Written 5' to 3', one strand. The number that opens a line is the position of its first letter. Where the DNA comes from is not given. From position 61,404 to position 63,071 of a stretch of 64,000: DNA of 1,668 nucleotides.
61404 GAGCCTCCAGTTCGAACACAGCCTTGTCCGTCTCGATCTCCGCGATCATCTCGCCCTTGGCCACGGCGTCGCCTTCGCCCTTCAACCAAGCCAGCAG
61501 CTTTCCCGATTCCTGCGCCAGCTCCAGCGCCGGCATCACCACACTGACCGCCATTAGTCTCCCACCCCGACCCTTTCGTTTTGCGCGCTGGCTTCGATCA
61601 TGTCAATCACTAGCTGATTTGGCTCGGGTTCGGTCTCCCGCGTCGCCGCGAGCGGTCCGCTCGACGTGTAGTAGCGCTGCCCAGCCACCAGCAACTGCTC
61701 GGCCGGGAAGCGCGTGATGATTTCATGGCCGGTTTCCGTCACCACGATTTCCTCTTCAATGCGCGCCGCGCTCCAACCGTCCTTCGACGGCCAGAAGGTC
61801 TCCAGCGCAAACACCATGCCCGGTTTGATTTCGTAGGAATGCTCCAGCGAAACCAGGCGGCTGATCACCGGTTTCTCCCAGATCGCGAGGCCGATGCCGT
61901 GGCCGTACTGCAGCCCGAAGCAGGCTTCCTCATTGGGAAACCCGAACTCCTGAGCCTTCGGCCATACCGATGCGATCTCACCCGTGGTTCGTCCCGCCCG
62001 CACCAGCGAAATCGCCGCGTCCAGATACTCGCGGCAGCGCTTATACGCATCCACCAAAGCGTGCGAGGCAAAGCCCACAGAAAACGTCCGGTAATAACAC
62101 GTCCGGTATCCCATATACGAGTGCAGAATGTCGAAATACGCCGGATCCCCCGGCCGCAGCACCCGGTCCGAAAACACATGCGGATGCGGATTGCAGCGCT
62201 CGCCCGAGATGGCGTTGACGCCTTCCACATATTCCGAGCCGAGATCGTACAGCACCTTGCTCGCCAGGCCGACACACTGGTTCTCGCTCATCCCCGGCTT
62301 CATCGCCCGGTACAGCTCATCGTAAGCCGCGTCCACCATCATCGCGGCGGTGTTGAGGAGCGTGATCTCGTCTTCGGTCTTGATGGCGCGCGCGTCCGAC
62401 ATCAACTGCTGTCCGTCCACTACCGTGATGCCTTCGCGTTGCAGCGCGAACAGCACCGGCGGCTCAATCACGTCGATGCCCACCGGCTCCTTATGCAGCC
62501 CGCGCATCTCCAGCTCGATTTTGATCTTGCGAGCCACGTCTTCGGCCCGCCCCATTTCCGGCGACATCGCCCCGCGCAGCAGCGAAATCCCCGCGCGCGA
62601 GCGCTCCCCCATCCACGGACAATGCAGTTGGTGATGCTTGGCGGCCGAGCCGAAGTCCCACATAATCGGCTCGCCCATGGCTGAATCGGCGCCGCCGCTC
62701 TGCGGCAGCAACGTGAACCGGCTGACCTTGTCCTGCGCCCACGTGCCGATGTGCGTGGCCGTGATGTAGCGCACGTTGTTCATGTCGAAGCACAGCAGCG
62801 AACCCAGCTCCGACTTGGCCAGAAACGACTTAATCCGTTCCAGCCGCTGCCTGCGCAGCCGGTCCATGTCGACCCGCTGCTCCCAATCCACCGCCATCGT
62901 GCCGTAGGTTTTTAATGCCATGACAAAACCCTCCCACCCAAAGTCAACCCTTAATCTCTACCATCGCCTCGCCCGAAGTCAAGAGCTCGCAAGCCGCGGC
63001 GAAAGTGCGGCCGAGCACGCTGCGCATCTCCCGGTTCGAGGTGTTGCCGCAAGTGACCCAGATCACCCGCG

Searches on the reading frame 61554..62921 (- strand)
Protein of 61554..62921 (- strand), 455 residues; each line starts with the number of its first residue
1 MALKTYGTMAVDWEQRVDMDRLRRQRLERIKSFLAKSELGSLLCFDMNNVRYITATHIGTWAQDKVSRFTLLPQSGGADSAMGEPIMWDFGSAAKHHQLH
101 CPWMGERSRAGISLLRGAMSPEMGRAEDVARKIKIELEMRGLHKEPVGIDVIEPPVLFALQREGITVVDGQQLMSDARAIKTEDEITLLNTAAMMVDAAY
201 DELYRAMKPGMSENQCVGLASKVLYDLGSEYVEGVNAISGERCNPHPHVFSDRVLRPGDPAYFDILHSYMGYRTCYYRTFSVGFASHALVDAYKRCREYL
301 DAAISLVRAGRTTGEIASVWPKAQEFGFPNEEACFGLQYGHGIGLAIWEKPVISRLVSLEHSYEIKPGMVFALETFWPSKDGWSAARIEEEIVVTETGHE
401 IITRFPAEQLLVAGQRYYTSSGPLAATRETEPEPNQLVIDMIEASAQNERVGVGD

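Call 77: search_protein_families(library=pfam, proteins=[window:61554-62921:-], max_evalue=0.00001)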
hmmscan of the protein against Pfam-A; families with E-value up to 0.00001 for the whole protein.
window:61554-62921:- (455 aa): 1 family
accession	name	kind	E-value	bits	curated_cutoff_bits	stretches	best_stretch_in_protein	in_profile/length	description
PF00557.29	Peptidase_M24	-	5e-36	124.9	23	1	189-396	3-208/208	Metallopeptidase family M24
